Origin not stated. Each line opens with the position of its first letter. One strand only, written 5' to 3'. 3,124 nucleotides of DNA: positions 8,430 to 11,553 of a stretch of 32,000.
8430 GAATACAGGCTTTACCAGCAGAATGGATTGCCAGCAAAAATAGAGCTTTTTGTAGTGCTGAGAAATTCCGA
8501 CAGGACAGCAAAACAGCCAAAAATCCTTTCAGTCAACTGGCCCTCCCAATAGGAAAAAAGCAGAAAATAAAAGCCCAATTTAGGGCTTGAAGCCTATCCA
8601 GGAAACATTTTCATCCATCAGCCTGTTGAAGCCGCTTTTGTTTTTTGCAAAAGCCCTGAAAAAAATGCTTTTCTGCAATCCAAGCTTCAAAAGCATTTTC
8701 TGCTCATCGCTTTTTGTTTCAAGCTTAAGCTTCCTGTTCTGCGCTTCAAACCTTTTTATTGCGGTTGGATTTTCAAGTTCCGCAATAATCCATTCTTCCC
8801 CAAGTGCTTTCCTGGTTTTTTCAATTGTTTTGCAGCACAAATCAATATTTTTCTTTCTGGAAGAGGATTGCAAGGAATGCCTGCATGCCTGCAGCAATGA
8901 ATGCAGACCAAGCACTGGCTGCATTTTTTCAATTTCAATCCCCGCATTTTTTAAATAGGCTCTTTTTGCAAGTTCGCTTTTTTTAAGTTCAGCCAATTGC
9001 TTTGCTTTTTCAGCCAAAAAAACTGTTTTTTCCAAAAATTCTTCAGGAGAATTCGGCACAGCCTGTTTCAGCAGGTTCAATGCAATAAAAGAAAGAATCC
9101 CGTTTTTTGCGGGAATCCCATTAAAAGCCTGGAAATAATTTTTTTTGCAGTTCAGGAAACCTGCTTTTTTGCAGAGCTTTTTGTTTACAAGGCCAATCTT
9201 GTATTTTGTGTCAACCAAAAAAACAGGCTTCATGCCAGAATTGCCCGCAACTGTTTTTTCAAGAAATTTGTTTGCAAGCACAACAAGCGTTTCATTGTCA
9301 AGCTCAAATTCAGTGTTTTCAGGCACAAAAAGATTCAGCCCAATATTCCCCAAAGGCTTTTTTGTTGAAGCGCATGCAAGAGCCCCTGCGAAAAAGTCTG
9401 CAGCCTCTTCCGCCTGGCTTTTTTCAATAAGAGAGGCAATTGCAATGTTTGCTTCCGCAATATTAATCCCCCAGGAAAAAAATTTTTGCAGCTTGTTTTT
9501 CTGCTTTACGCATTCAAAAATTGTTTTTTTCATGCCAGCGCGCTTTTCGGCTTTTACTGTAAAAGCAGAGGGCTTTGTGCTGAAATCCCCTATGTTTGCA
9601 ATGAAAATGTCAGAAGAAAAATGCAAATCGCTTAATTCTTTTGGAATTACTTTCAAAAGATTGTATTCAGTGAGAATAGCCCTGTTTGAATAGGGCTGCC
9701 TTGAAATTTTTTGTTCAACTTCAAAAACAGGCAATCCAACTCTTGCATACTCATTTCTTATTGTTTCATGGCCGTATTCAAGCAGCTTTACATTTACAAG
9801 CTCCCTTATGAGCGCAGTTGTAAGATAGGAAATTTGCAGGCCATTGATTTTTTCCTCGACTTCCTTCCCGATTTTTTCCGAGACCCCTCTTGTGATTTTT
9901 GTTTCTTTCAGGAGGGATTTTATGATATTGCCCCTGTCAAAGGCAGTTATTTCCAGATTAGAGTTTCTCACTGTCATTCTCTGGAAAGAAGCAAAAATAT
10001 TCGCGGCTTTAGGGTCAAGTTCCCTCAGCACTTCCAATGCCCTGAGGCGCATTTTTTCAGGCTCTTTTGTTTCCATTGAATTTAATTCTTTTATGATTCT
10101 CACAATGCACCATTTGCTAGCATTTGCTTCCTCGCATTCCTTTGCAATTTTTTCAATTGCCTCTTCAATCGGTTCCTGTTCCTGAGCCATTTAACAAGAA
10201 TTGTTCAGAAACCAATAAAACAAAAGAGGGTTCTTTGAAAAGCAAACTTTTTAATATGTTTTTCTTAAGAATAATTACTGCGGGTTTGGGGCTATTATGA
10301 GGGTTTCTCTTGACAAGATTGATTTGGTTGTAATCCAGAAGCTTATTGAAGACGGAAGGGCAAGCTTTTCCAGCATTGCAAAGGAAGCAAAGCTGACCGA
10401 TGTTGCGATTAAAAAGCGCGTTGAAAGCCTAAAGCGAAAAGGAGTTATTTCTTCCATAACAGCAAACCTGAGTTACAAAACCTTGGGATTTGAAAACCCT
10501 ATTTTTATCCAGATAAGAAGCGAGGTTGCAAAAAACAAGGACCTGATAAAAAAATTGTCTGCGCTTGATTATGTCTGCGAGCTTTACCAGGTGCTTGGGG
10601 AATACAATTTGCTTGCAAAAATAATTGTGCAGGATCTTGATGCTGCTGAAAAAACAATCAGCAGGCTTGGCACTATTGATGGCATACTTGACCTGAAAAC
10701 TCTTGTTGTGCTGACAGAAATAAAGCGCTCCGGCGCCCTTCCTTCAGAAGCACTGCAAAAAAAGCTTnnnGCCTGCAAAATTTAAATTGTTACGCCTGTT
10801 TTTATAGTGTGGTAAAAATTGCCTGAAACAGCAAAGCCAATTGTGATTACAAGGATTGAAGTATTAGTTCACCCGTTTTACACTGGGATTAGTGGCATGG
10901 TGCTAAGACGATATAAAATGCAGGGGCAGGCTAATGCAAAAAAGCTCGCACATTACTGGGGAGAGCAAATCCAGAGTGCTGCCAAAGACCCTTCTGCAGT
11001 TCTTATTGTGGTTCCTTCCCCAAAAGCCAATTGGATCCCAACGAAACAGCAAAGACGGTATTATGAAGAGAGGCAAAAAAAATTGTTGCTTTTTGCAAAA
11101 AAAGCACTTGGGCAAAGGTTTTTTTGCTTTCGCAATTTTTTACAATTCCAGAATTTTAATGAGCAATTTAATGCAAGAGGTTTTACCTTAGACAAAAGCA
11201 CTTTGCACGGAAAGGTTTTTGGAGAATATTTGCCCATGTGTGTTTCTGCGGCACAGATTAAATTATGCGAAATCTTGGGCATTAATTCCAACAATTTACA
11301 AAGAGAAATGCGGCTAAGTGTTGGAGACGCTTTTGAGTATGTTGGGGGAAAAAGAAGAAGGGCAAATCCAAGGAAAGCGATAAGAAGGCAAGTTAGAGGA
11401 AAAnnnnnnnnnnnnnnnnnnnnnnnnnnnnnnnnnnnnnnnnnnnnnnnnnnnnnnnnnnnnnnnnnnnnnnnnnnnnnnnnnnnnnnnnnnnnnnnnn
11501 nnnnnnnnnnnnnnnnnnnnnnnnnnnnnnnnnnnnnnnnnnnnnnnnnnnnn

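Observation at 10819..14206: Two tandem paralogous orphan genes translationally coupled to topA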

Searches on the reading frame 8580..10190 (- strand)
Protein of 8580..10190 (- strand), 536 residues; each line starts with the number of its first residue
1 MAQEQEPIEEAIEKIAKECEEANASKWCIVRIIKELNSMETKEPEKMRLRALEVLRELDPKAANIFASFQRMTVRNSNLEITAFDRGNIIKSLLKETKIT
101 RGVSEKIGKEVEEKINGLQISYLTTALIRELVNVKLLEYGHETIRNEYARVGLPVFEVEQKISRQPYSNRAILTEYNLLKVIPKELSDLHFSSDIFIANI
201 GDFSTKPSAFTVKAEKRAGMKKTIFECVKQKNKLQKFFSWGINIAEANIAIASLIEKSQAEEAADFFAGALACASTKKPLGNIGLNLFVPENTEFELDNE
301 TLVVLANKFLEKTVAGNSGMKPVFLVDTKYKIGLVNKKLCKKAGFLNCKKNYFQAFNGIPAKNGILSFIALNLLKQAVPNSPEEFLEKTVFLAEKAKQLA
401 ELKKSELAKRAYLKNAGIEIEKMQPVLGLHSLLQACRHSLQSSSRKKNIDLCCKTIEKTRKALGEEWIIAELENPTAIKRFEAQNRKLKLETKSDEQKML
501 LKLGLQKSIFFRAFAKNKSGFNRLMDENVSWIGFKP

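Call 5: search_protein_families(library=pfam, proteins=[window:8580-10190:-], max_evalue=1)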
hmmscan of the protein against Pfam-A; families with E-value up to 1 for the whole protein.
window:8580-10190:- (536 aa): 3 families
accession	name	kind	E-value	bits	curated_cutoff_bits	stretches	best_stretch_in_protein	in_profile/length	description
PF03477.21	ATP-cone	-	6.9e-05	23.8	25.8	1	72-147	1-78/88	ATP cone domain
PF10987.13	DUF2806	-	7.4e-05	23.1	24.5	1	38-98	67-131/221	Protein of unknown function (DUF2806)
PF16809.10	NleF_casp_inhib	-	0.1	13.1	24.1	1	80-117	78-115/145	NleF caspase inhibitor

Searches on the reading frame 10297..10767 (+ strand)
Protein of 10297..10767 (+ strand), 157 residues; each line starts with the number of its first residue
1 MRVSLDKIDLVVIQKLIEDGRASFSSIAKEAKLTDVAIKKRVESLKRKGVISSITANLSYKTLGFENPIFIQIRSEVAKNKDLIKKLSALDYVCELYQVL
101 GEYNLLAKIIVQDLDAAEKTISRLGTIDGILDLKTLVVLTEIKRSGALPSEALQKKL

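Call 5: search_protein_families(library=pfam, proteins=[window:10297-10767:+], max_evalue=1)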
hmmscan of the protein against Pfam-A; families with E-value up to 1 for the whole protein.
window:10297-10767:+ (157 aa): 8 families
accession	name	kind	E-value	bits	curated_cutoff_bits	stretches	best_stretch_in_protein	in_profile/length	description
PF01037.27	AsnC_trans_reg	-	4.2e-12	46.2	25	1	73-140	3-72/73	Lrp/AsnC ligand binding domain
PF13404.12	HTH_AsnC-type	-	2.3e-07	30.9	27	1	5-45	1-41/42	AsnC-type helix-turn-helix domain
PF13412.12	HTH_24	-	1.3e-05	25.1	21.9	1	5-51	1-47/48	Winged helix-turn-helix DNA-binding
PF01978.25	TrmB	-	0.019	15.2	25.6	1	8-56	9-57/68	Sugar-specific transcriptional regulator TrmB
PF13601.12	HTH_34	-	0.031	14.9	27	1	9-52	2-45/80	Winged helix DNA-binding domain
PF08221.17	HTH_9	-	0.041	14.4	23.4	1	11-45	17-51/62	RNA polymerase III subunit RPC82 helix-turn-helix domain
PF02082.26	Rrf2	-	0.048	14.3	30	1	11-54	13-56/132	Iron-dependent Transcriptional regulator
PF08279.18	HTH_11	-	0.085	13.2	25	1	13-50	6-44/55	HTH domain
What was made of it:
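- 10297..10770 (+): Lrp/AsnC-type regulator gene. It is the conserved upstream neighbour of the family gene in this clade. Pfam AsnC_trans_reg 4e-12 and HTH_AsnC-type (call 5).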

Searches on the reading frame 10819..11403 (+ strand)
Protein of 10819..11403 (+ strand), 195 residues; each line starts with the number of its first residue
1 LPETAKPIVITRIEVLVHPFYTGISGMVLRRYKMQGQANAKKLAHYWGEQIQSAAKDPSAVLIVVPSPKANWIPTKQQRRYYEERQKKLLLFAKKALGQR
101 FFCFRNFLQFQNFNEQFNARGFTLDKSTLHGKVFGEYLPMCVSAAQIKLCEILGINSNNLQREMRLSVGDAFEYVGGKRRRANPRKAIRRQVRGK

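Call 5: search_protein_families(library=pfam, proteins=[window:10819-11403:+], max_evalue=1)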
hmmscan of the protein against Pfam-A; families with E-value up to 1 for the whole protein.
window:10819-11403:+ (195 aa): 0 families

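Call 7: search_protein_families(library=ncbifam, proteins=[window:10819-11403:+], max_evalue=1)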
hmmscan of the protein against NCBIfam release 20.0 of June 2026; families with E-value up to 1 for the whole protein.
window:10819-11403:+ (195 aa): 0 families

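Call 9: find_homologous_proteins(query=window:10819-11403:+, max_evalue=0.01)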
Query window:10819-11403:+ (195 aa): 3 proteins with E <= 0.01 among 61 candidates.
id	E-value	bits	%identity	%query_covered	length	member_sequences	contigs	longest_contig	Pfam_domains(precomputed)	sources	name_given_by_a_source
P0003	9.1e-127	438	100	100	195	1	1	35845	-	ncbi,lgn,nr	ncbi:MAG: hypothetical protein PHD95_02075 [Candidatus ainarchaeum sp.]|nr:hypothetical protein [Can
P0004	8.3e-46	174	49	98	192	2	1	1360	-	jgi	jgi:hypothetical protein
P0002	3.9e-32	129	41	92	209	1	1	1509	-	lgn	-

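Call 15: find_encoding_contigs(protein=P0004, flank=10000)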
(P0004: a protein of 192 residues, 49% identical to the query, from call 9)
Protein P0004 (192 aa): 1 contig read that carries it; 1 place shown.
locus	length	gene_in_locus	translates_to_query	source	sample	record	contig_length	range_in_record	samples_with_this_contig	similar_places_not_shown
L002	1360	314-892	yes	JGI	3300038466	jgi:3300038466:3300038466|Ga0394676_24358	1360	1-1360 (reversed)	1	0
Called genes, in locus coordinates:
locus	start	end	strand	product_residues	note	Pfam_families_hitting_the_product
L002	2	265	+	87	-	?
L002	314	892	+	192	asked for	-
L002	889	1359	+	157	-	?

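Call 22: search_protein_families(library=padloc, proteins=[window:10819-11403:+], max_evalue=1)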
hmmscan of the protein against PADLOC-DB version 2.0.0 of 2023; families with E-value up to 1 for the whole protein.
window:10819-11403:+ (195 aa): 0 families

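Call 23: search_protein_families(library=phrogs, proteins=[window:10819-11403:+], max_evalue=1)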
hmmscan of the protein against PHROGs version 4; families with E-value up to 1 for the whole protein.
window:10819-11403:+ (195 aa): 0 families
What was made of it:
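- No PADLOC or PHROG hit (calls 22, 23).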

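Call 94: search_dna_similar(query=window:10819-11403:+, collection=phages, mode=protein, max_evalue=0.01)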
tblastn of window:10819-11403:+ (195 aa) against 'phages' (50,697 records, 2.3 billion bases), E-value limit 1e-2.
No match.

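Call 95: search_dna_similar(query=window:10819-11403:+, collection=plasmids, mode=protein, max_evalue=0.01)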
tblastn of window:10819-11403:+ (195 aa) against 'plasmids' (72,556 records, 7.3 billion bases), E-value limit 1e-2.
No match.
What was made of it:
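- Tried and rejected: tblastn against phages and plasmids: no match (calls 94, 95).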
